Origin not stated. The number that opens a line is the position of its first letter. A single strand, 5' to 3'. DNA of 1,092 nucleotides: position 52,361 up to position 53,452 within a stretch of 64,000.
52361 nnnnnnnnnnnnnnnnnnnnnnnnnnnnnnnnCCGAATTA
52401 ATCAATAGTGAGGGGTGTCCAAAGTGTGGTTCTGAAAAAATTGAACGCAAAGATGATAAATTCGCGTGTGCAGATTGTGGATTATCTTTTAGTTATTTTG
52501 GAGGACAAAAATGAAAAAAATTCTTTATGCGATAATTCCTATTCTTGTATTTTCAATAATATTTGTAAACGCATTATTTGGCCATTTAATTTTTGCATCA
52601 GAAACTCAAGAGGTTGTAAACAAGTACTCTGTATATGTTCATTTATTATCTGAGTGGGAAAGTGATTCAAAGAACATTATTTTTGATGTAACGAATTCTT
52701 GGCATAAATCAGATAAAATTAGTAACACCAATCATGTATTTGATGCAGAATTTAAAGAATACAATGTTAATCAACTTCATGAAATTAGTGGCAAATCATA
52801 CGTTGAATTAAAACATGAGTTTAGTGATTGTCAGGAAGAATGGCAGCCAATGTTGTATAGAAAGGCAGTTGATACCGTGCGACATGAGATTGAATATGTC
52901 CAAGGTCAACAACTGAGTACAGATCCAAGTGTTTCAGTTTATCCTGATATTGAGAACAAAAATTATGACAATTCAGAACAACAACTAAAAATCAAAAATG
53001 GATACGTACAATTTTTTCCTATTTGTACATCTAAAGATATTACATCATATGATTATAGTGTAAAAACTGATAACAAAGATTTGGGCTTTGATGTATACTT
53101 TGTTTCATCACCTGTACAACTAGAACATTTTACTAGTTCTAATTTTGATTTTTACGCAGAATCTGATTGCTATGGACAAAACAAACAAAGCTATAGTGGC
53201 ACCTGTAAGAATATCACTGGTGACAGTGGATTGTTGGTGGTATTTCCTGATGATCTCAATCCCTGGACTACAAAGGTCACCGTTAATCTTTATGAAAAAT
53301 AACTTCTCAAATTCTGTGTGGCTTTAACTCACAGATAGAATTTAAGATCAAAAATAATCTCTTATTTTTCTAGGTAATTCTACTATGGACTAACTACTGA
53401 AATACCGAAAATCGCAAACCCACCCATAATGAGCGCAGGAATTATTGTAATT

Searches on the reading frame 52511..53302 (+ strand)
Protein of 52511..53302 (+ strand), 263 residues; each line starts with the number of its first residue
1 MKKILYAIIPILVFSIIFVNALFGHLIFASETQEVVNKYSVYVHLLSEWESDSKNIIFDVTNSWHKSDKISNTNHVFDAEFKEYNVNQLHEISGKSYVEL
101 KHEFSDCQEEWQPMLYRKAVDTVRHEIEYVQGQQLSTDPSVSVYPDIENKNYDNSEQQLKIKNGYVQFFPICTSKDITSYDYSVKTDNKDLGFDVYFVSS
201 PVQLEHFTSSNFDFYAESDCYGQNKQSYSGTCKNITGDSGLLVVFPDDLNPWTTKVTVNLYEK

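Call 6: search_protein_families(library=pfam, proteins=[window:52511-53302:+], max_evalue=0.01)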
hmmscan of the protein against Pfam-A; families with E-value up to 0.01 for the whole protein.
window:52511-53302:+ (263 aa): 0 families

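Call 35: search_protein_families(library=ncbifam, proteins=[window:52511-53302:+], max_evalue=0.01)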
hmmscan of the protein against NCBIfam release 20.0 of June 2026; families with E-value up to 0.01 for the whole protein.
window:52511-53302:+ (263 aa): 0 families

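Call 53: predict_structure(alignment_id=A2)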
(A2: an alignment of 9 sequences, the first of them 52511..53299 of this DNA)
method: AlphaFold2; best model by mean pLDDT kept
length: 263 residues; sequences in the alignment: 9
mean_pLDDT: 51.8   pTM: 0.54
mean pLDDT of the five models: 51.8, 50.2, 49.3, 46.1, 41.7
residues with pLDDT >= 90: 0; 70-90: 47; 50-70: 93; < 50: 123
segments of 3 or more residues with pLDDT < 50: 22-32, 45-51, 69-163, 206-212
pLDDT, mean of each block of 10 residues (from residue 1): 62 62 39 53 49 55 55 30 34 34 36 37 32 35 28 34 52 72 75 70 49 58 75 75 66 71 75
secondary structure, 60 per line:
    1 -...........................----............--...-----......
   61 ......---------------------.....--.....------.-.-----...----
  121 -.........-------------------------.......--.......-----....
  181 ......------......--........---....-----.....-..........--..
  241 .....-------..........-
elements in order: H2-28 E33-44 E55-66 E88-92 E95-99 E114-116 H122-130 H156-162 E165-171 E177-186 E193-198 H201-208 H212-215 E221-225 E227-236 E239-245 E253-262

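Call 78: find_homologous_proteins(query=window:52511-53299:+, max_evalue=1e-10)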
Query window:52511-53299:+ (263 aa): 413 proteins with E <= 1e-10 among 716 candidates; the best 120 are listed.
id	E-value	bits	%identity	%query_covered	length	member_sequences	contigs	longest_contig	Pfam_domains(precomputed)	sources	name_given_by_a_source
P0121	2.7e-154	530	90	100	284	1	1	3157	-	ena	-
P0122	1.7e-152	525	89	100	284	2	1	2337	-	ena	-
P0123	4.6e-152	523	89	100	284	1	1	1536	-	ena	-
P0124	1.6e-151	521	88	100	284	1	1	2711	-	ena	-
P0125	2.3e-151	521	88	100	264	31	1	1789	-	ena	-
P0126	2.9e-151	520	88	100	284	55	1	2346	-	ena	-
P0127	7.9e-151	519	87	100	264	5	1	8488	-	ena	-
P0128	1.1e-150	519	87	100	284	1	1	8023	-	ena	-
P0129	1.6e-150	518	86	100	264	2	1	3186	-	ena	-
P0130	2.3e-149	514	88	100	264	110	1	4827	-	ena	-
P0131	2.3e-149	514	87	100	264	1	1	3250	-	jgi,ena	-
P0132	2.8e-149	514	85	100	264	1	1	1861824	-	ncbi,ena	-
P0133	3.6e-149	514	85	100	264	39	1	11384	-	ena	-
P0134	7.1e-149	513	85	100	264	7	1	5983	-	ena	-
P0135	9.4e-149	512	86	100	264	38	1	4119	-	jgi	jgi:hypothetical protein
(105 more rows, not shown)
